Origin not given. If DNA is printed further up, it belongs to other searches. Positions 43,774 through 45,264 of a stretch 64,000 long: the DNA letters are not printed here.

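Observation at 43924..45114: Lipase_3 alpha/beta-hydrolase after clpV: candidate phospholipase effector without a cognate immunity gene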

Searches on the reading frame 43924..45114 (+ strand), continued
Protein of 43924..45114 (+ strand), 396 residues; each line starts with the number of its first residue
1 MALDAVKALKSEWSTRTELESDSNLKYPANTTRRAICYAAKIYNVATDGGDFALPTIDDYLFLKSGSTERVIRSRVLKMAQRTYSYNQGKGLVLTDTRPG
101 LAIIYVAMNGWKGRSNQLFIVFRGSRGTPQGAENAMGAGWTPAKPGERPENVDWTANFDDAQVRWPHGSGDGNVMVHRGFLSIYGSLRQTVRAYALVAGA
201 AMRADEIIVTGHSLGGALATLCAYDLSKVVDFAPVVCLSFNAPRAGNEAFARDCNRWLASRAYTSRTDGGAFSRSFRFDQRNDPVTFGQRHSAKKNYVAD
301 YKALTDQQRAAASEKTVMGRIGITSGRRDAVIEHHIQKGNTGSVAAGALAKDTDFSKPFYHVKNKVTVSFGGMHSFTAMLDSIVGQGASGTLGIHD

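Call 19: find_encoding_contigs(protein=window:43924-45114:+, flank=10000, max_places=6)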
Protein window:43924-45114:+ (396 aa): 5 contigs read that carry it; 5 places shown.
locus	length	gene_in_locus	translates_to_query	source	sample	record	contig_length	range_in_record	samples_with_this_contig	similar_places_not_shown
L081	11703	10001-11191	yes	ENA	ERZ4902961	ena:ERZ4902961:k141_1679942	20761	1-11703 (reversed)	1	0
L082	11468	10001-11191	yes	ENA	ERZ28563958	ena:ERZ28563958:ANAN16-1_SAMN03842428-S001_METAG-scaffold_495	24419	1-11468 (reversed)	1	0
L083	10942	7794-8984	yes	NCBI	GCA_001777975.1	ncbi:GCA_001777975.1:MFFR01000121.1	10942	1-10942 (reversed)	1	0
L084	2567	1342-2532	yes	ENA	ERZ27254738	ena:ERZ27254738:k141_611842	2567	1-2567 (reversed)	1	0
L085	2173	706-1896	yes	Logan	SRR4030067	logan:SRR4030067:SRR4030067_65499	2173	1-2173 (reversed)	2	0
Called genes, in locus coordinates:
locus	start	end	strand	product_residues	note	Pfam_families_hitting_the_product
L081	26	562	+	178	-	PF05591:T6SS_VipA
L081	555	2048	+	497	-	PF05943:VipB, PF18945:VipB_2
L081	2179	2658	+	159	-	PF05638:T6SS_HCP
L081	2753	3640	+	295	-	PF07024:ImpE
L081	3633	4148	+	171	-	PF04965:GPW_gp25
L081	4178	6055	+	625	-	PF05947:T6SS_TssF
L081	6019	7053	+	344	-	PF06996:T6SS_TssG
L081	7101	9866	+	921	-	PF13191:AAA_16 (weak), PF23569:NBD_SMAX1 (weak), PF00004:AAA, PF17871:AAA_lid_9, PF00004:AAA (weak), PF07724:AAA_2, PF07728:AAA_5, PF10431:ClpB_D2-small, +5 more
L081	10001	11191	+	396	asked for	PF01764:Lipase_3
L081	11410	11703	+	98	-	?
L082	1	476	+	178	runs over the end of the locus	PF05591:T6SS_VipA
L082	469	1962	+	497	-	PF05943:VipB, PF18945:VipB_2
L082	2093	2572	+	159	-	PF05638:T6SS_HCP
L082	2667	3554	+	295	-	PF07024:ImpE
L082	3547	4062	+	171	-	PF04965:GPW_gp25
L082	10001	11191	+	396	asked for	PF01764:Lipase_3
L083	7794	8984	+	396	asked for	PF01764:Lipase_3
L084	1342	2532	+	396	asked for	PF01764:Lipase_3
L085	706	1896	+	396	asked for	PF01764:Lipase_3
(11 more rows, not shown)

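Call 20: find_encoding_contigs(protein=P0010, flank=10000, max_places=3)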
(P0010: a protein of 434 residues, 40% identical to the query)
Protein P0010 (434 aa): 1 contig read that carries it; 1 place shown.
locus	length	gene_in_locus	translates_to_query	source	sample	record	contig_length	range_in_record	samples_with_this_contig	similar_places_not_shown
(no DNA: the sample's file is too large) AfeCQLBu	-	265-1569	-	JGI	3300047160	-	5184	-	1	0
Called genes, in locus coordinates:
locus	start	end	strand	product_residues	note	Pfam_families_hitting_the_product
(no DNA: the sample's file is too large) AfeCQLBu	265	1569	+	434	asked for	PF01764:Lipase_3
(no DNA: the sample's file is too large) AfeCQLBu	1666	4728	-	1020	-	PF00069:Pkinase, PF23409:Beta-prop_EML, PF23414:Beta-prop_EML_2, PF25174:Beta-prop_THOC3, PF25175:Beta-prop_WDR5, PF24796:WDR55, PF24814:WD40_Prp19, PF25173:Beta-prop_WDR3_1st, +52 more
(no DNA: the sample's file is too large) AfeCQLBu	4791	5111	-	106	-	PF05635:23S_rRNA_IVP, PF22296:bAvd (weak)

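Call 21: find_encoding_contigs(protein=P0012, flank=10000, max_places=3)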
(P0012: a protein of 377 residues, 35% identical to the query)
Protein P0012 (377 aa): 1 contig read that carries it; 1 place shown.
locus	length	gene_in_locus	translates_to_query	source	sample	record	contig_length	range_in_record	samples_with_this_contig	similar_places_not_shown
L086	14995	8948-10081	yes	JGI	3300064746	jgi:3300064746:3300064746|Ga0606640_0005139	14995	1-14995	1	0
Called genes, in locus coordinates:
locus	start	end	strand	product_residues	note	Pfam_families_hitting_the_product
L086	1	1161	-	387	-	?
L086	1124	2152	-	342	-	PF02615:Ldh_2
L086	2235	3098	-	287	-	PF03328:HpcH_HpaI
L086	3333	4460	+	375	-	-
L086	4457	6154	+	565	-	PF00749:tRNA-synt_1c, PF03950:tRNA-synt_1c_C, PF20974:tRNA-synt_1c_C2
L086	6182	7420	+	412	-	PF07690:MFS_1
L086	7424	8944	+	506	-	-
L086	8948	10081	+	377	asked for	PF01764:Lipase_3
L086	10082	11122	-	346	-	PF04392:ABC_sub_bind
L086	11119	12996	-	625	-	PF00027:cNMP_binding, PF06808:DctM (faint), PF00939:Na_sulph_symp, PF03600:CitMHS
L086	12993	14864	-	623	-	PF00027:cNMP_binding, PF00939:Na_sulph_symp, PF03600:CitMHS (weak)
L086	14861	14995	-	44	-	?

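Call 22: find_encoding_contigs(protein=P0018, flank=10000, max_places=3)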
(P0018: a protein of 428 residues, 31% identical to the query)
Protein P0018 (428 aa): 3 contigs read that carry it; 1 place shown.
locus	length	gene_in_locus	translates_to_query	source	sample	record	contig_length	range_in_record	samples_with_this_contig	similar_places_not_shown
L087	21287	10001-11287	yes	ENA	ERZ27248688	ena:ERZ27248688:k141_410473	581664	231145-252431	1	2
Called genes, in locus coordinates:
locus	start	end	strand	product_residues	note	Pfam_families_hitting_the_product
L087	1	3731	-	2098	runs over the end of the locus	PF00069:Pkinase, PF07714:PK_Tyr_Ser-Thr, PF00069:Pkinase, PF13428:TPR_14 (faint), PF00515:TPR_1 (faint), PF14559:TPR_19 (faint), PF13374:TPR_10 (weak), PF13424:TPR_12, +5 more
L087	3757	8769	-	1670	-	PF00069:Pkinase (weak), PF07714:PK_Tyr_Ser-Thr, PF00069:Pkinase, PF13424:TPR_12, PF13374:TPR_10 (weak), PF24885:TPR_NPHP3, PF13374:TPR_10, PF13424:TPR_12, +3 more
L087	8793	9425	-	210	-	PF07638:Sigma70_ECF (weak), PF04542:Sigma70_r2 (weak), PF08281:Sigma70_r4_2, PF04545:Sigma70_r4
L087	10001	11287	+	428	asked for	PF01764:Lipase_3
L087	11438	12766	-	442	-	PF00144:Beta-lactamase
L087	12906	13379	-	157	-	PF07606:DUF1569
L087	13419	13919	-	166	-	PF12867:DinB_2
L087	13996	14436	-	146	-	PF02082:Rrf2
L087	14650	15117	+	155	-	PF07858:LEH, PF12680:SnoaL_2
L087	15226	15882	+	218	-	PF01209:Ubie_methyltran, PF02353:CMAS, PF13489:Methyltransf_23, PF01135:PCMT, PF01596:Methyltransf_3, PF13847:Methyltransf_31, PF08241:Methyltransf_11, PF08242:Methyltransf_12, +1 more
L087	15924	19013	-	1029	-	PF00873:ACR_tran, PF02355:SecD_SecF_C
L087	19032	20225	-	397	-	PF25917:BSH_RND (weak), PF25973:BSH_CzcB (faint), PF25885:HH_EMRA (weak), PF25954:Beta-barrel_RND_2 (weak)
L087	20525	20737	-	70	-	PF03616:Glt_symporter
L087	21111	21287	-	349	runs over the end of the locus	PF08240:ADH_N, PF00107:ADH_zinc_N, PF13602:ADH_zinc_N_2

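Call 23: find_encoding_contigs(protein=P0007, flank=10000, max_places=3)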
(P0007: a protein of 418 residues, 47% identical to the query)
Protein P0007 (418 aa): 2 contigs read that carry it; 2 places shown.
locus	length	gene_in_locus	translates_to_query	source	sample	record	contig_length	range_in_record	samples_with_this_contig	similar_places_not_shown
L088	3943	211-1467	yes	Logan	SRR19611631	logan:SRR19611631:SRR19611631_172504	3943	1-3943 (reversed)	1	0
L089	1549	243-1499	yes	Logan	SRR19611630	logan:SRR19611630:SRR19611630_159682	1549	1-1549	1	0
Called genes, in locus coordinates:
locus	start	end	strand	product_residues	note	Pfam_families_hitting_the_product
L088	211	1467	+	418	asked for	PF01764:Lipase_3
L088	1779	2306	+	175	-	PF00403:HMA (faint)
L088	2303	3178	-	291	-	-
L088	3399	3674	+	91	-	-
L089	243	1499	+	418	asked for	PF01764:Lipase_3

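Call 31: predict_structure(alignment_id=A1)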
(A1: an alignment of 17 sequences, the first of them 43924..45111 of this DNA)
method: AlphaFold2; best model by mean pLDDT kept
length: 396 residues; sequences in the alignment: 17
mean_pLDDT: 86.7   pTM: 0.90
mean pLDDT of the five models: 86.7, 84.7, 84.6, 82.5, 79.0
residues with pLDDT >= 90: 237; 70-90: 113; 50-70: 32; < 50: 14
segments of 3 or more residues with pLDDT < 50: 312-325
pLDDT, mean of each block of 10 residues (from residue 1): 66 90 92 97 94 94 85 96 85 91 93 90 90 91 83 90 80 87 96 96 96 97 96 97 94 94 91 96 85 78 64 43 53 77 76 87 89 84 94 91
secondary structure, 60 per line:
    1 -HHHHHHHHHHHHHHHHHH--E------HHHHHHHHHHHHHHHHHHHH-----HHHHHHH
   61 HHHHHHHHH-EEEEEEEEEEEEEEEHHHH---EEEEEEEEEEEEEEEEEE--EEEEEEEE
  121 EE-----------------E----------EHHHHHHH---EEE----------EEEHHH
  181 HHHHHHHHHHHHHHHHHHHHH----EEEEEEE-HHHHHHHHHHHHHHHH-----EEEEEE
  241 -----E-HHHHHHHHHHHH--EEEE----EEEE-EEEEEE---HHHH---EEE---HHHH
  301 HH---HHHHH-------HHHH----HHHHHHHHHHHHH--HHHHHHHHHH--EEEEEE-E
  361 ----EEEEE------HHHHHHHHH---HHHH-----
elements in order: H2-19 H29-48 H54-69 E71-85 H86-89 E93-110 E113-122 H152-158 E162-164 E175-177 H178-201 E206-212 H214-229 E235-240 H248-259 E262-265 E270-273 E275-280 H284-287 E291-293 H297-302 H306-310 H318-321 H326-338 H341-350 E353-358 E365-369 H376-384 H388-391

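Call 34: fold_search(model_id=the predicted structure, library=pdb)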
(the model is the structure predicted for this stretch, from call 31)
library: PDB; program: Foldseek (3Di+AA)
matches with E <= 10: 1119; with E <= 0.001: 72
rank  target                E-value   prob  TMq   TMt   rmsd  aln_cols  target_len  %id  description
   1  1uza_A                4.5e-11  1.00  0.39  0.58   5.5       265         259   17  Crystallographic structure of a feruloyl esterase from Aspergillus niger (released 2004-10-19)
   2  1usw_A                9.7e-11  1.00  0.36  0.52   6.4       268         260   18  Crystal Structure of Ferulic Acid Esterase from Aspergillus niger (released 2004-04-23)
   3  7x0c_A                1.9e-10  1.00  0.39  0.39   7.0       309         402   16  Crystal structure of phospholipase A1, AtDSEL (released 2022-04-13)
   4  7x0c_B                2.0e-10  1.00  0.42  0.42   6.6       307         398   16  Crystal structure of phospholipase A1, AtDSEL (released 2022-04-13)
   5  1uwc_A                2.2e-10  1.00  0.39  0.57   5.6       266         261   16  Feruloyl esterase from Aspergillus niger (released 2004-05-06)
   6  2bjh_A                4.5e-10  1.00  0.38  0.56   5.9       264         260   17  Crystal Structure Of S133A AnFaeA-ferulic acid complex (released 2005-09-07)
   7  2ix9_A                6.8e-10  1.00  0.39  0.57   5.6       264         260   17  Respective role of protein folding and glycosylation in the thermal stability of recombinant Feruloyl Esterase A (released 2006-10-18)
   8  1tgl                  6.8e-10  1.00  0.38  0.53   5.7       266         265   20  A SERINE PROTEASE TRIAD FORMS THE CATALYTIC CENTRE OF A TRIACYLGLYCEROL LIPASE (released 1990-10-15)
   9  4tgl                  1.8e-09  1.00  0.37  0.54   5.6       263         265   22  CATALYSIS AT THE INTERFACE: THE ANATOMY OF A CONFORMATIONAL CHANGE IN A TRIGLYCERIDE LIPASE (released 1993-07-15)
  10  7x0d_B                1.9e-09  1.00  0.38  0.39   7.8       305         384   16  Crystal structure of phospholipase A1, CaPLA1 (released 2022-04-13)
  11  2ory_B                2.5e-09  1.00  0.44  0.49  11.0       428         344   15  Crystal structure of M37 lipase (released 2008-01-29)
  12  2ory_A                2.7e-09  1.00  0.44  0.51  10.9       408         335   14  Crystal structure of M37 lipase (released 2008-01-29)
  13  6a0w                  3.0e-09  1.00  0.37  0.49   6.8       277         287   16  Crystal structure of lipase from Rhizopus microsporus var. chinensis (released 2019-10-09)
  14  6qpp                  3.2e-09  1.00  0.37  0.46   5.9       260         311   20  Rhizomucor miehei lipase propeptide complex, native (released 2019-03-13)
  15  5ap9_B                5.4e-09  1.00  0.36  0.53   7.0       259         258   21  Controlled lid-opening in Thermomyces lanuginosus lipase - a switch for activity and binding (released 2016-09-28)
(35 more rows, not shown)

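Call 36: search_protein_representatives(alignment_id=A1)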
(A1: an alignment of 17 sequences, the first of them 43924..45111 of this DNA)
Query: 17 sequences, 376 profile positions. Proteins with E-value up to 0.001 (for the whole library): 25254; up to 1e-10: 6101; up to 1e-30: 47. The best 150 are listed.
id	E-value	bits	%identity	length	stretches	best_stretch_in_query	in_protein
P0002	7.4e-164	561.7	-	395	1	13-376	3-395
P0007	2.4e-147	507.4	-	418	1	19-376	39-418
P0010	1.1e-136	472.3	-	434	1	12-376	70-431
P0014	2.3e-131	454.8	-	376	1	4-366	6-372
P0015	1.1e-122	426.2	-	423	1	9-372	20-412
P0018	1.1e-120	419.6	-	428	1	4-376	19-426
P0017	2.8e-120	418.3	-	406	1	4-376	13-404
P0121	2.8e-117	408.4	-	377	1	1-365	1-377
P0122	3.6e-97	342.2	-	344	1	22-368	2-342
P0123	6.4e-97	341.4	-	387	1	8-366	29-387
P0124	2.4e-94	332.9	-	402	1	8-369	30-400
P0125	3.1e-90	319.4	-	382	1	9-368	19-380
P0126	9.9e-90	317.8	-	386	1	7-368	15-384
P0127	4.3e-88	312.4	-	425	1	13-364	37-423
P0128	5.7e-88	312.0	-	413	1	11-369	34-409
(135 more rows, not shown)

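Call 39: search_protein_families(library=pfam, proteins=[L078:8975-11119:+, L051:8888-11053:+, L005:11120-11896:+, L086:7424-8941:+, L005:9845-11077:+, L003:8876-10012:+], max_evalue=0.01)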
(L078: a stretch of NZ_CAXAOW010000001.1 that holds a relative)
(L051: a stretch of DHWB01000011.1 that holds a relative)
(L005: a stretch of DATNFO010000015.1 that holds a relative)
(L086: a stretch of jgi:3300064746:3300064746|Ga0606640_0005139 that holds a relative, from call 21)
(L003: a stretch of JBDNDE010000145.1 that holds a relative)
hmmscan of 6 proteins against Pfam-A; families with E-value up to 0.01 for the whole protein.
L078:8975-11119:+ (715 aa): 7 families
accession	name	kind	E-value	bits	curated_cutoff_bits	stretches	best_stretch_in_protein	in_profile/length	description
PF01764.32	Lipase_3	-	2.2e-27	96.1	22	1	336-460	2-137/140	Lipase (class 3)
PF12697.13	Abhydrolase_6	-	0.00013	23.1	26.3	1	370-483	45-117/217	Alpha/beta hydrolase family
PF12146.15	Hydrolase_4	-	0.00034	20.4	27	1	361-417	43-101/239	Serine aminopeptidase, S33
PF00756.26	Esterase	-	0.0019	18.4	22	1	332-410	58-133/251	Putative esterase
PF05057.20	DUF676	-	0.0023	17.9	20.3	1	352-409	38-95/217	Putative serine esterase (DUF676)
PF00561.26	Abhydrolase_1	-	0.0029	17.8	25.8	1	372-411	51-88/245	alpha/beta hydrolase fold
PF07819.20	PGAP1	-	0.0055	16.9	24.3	0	386-431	85-130/233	PGAP1-like alpha/beta domain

L051:8888-11053:+ (722 aa): 2 families
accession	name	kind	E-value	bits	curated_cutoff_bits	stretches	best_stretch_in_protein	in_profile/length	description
PF01764.32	Lipase_3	-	1.7e-24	86.7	22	1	343-478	2-137/140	Lipase (class 3)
PF12697.13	Abhydrolase_6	-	0.0078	17.3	26.3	0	406-465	64-113/217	Alpha/beta hydrolase family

L005:11120-11896:+ (259 aa): 1 family
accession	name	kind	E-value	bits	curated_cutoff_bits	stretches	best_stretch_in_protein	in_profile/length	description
PF12543.13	DUF3738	-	4.3e-19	69.8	22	1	95-218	13-126/190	Protein of unknown function (DUF3738)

L086:7424-8941:+ (506 aa): 0 families

L005:9845-11077:+ (411 aa): 1 family
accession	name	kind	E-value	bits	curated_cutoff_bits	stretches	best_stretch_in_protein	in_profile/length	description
PF01764.32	Lipase_3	-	4.9e-18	65.8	22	1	192-330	30-132/140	Lipase (class 3)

L003:8876-10012:+ (379 aa): 1 family
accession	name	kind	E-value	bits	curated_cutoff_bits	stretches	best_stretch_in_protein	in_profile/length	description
PF01764.32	Lipase_3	-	5.2e-21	75.4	22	1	165-277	2-119/140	Lipase (class 3)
